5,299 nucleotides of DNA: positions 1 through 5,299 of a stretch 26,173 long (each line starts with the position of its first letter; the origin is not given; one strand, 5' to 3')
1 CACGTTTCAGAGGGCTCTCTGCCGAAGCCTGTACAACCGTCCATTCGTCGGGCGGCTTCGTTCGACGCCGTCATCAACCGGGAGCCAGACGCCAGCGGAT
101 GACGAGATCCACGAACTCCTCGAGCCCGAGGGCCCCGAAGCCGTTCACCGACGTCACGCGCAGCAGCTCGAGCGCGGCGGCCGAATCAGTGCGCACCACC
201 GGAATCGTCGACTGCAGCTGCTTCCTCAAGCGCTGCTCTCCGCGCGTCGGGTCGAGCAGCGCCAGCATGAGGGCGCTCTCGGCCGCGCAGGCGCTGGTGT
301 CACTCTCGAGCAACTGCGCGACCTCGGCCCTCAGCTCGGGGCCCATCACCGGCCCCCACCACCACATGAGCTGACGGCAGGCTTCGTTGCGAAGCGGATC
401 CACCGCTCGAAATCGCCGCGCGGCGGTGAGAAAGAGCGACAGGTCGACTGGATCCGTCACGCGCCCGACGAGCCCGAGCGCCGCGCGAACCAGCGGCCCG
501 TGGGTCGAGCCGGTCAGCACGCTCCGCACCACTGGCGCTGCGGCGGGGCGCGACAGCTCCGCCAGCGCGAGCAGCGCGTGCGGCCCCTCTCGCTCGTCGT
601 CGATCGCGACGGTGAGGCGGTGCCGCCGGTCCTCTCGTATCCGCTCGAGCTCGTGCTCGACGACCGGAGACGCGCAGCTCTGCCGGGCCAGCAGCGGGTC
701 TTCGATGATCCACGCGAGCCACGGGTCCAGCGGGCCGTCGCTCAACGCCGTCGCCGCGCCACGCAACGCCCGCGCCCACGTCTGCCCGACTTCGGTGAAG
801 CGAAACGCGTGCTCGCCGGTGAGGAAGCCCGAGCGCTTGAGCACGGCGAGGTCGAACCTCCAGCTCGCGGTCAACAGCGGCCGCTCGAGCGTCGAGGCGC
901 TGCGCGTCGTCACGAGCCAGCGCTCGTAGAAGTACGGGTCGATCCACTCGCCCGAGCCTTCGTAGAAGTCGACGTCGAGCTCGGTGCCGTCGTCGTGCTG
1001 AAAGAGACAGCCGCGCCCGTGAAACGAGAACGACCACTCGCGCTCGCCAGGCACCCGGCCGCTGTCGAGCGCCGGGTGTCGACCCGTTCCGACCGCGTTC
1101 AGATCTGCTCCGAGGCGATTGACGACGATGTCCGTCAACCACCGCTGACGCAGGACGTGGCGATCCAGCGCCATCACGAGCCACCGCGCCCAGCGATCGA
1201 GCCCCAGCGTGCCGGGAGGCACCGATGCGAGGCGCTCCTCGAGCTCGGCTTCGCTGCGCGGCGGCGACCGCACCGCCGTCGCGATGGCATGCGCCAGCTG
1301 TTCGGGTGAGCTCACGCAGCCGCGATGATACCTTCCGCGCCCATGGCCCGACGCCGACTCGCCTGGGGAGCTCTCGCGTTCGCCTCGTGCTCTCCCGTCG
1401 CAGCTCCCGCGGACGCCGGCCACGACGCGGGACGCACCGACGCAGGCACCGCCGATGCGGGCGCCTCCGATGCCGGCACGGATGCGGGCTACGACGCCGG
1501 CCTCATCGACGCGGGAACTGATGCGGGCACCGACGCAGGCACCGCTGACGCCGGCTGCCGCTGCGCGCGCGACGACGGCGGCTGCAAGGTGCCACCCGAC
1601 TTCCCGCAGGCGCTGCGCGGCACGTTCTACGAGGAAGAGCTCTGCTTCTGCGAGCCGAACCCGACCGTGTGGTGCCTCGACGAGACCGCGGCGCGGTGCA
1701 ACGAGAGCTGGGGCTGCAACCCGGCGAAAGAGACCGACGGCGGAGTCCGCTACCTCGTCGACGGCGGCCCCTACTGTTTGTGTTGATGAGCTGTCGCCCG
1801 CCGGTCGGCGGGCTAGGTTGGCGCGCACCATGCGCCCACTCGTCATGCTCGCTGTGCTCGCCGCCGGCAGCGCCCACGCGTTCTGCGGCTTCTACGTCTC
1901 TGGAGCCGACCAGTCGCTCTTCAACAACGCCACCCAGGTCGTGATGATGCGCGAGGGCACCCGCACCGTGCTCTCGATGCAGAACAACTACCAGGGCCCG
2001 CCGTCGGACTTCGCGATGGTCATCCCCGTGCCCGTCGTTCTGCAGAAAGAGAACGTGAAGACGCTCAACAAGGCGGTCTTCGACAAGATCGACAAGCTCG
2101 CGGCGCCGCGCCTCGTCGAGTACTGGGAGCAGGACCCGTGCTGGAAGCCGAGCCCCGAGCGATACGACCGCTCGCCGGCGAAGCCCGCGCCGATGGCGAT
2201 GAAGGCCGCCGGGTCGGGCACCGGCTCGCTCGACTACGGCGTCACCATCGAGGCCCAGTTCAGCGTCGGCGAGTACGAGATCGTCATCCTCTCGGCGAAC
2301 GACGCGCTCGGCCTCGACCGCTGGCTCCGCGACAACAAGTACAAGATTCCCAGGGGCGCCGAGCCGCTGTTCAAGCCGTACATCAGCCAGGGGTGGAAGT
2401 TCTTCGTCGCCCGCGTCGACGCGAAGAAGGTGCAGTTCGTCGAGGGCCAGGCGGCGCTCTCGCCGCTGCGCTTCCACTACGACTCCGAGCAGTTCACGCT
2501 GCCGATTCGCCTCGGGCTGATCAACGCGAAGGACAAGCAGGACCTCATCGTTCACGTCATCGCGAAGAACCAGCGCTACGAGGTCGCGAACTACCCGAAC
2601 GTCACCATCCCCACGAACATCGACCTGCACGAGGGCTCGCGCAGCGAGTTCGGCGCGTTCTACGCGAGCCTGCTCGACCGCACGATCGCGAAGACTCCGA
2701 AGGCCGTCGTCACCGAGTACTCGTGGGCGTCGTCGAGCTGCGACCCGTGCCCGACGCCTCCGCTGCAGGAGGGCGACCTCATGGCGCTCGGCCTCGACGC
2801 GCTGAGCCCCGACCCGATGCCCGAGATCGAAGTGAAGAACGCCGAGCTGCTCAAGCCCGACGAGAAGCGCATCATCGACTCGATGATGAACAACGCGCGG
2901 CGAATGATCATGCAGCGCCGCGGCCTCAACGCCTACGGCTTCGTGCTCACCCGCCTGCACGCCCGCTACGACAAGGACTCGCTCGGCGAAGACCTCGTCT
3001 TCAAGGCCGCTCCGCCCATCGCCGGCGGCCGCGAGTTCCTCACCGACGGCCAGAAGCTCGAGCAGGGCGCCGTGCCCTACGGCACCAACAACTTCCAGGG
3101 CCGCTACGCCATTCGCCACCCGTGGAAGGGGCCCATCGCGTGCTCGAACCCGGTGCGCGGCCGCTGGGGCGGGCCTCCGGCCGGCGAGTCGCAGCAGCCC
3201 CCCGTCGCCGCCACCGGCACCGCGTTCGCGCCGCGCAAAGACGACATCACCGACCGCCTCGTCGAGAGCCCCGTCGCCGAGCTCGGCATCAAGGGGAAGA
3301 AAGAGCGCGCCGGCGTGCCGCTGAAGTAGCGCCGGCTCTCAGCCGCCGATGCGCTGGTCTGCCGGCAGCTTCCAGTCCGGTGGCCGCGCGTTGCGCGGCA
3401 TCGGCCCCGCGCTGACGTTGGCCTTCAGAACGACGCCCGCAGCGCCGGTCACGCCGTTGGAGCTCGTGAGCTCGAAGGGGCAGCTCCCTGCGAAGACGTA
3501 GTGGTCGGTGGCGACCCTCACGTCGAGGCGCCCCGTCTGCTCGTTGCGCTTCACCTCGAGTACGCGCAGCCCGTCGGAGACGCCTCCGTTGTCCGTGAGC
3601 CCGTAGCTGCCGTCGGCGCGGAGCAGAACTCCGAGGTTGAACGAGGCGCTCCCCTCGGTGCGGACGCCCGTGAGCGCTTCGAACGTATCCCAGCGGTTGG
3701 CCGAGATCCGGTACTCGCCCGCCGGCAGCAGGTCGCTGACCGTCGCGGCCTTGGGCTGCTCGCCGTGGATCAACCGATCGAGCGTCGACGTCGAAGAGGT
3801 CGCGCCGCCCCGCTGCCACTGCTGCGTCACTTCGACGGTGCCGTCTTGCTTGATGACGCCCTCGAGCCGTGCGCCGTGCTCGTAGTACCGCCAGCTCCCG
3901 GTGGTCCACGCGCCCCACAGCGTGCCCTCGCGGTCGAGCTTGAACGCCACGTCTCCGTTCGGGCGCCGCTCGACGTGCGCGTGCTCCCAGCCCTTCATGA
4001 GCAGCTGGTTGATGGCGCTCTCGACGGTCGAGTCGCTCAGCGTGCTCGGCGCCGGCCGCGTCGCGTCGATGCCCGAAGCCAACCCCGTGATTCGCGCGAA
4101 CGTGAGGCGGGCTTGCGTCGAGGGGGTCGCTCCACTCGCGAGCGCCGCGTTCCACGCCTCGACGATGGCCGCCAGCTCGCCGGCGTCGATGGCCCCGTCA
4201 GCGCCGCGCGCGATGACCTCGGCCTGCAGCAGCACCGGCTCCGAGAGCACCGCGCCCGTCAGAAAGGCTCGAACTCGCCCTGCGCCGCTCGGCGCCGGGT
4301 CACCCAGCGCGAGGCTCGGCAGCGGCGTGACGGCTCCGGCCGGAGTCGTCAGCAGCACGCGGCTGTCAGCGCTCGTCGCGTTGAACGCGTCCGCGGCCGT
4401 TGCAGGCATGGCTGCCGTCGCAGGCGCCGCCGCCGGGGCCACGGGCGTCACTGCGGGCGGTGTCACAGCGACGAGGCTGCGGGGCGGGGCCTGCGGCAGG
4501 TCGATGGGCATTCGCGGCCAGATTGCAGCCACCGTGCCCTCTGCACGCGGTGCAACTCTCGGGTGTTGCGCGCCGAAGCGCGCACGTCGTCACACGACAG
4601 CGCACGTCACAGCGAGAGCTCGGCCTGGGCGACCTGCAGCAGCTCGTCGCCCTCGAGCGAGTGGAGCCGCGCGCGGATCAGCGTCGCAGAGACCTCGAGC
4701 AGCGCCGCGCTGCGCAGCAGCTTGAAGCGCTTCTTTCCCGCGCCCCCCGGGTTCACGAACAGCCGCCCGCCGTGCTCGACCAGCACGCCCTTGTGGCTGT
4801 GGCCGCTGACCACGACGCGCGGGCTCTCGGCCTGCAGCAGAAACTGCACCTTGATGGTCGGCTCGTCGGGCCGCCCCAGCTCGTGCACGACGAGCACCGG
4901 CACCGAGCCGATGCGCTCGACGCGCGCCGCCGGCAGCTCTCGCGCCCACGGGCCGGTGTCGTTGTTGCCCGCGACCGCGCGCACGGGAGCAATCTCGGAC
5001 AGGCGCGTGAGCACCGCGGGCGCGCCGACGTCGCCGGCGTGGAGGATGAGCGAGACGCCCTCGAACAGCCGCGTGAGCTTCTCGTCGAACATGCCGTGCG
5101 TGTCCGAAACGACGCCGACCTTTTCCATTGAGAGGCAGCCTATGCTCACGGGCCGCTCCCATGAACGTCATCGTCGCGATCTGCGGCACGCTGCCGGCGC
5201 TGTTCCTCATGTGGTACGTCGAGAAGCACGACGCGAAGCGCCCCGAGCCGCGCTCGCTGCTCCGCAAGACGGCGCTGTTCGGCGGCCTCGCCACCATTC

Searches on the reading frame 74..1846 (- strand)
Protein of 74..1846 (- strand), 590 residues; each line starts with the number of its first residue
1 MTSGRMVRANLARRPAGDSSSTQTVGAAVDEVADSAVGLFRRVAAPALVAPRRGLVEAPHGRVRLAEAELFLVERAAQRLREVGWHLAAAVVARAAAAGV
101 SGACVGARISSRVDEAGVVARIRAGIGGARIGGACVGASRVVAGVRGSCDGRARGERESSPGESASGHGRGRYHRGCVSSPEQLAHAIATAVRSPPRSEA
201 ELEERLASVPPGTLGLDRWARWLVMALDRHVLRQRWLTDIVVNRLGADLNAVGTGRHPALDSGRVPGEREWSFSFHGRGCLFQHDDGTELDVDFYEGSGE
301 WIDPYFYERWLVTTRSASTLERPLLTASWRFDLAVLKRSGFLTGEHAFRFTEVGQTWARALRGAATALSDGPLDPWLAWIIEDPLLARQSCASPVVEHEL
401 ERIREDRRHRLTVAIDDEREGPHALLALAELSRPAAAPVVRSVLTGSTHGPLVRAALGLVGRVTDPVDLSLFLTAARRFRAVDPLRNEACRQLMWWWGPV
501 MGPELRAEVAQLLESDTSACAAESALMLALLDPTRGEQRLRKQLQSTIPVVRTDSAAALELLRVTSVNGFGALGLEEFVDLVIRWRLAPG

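Call 95: search_protein_families(library=pfam, proteins=[window:74-1846:-], max_evalue=0.0001)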
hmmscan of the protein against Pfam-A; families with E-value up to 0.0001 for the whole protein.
window:74-1846:- (590 aa): 1 family
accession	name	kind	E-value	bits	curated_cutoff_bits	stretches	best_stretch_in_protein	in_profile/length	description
PF21837.1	DUF6896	-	1.1e-08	35.7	27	1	258-316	38-93/128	Domain of unknown function (DUF6896)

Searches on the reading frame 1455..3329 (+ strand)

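Call 95: search_protein_families(library=pfam, proteins=[window:1455-3329:+], max_evalue=0.0001)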
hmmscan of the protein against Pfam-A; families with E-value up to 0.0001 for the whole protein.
window:1455-3329:+ (624 aa): 1 family
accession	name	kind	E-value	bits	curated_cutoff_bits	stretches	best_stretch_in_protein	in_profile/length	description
PF10092.14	DUF2330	-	8.2e-60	202.8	24.7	1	140-516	3-278/279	Uncharacterized protein conserved in bacteria (DUF2330)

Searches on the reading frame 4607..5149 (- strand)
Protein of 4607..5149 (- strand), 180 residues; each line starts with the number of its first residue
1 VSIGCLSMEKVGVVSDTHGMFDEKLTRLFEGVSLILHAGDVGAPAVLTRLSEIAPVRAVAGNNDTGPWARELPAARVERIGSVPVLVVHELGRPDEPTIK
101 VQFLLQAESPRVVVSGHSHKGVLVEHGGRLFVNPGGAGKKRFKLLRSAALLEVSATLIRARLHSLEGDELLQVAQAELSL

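Call 95: search_protein_families(library=pfam, proteins=[window:4607-5149:-], max_evalue=0.0001)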
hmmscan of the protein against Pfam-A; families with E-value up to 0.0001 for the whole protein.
window:4607-5149:- (180 aa): 2 families
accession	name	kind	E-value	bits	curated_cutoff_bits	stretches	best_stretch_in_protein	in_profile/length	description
PF12850.12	Metallophos_2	-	5.6e-32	111.3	27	1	10-154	2-152/154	Calcineurin-like phosphoesterase superfamily domain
PF00149.33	Metallophos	-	2.8e-06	28.3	21.5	0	10-117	2-155/191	Calcineurin-like phosphoesterase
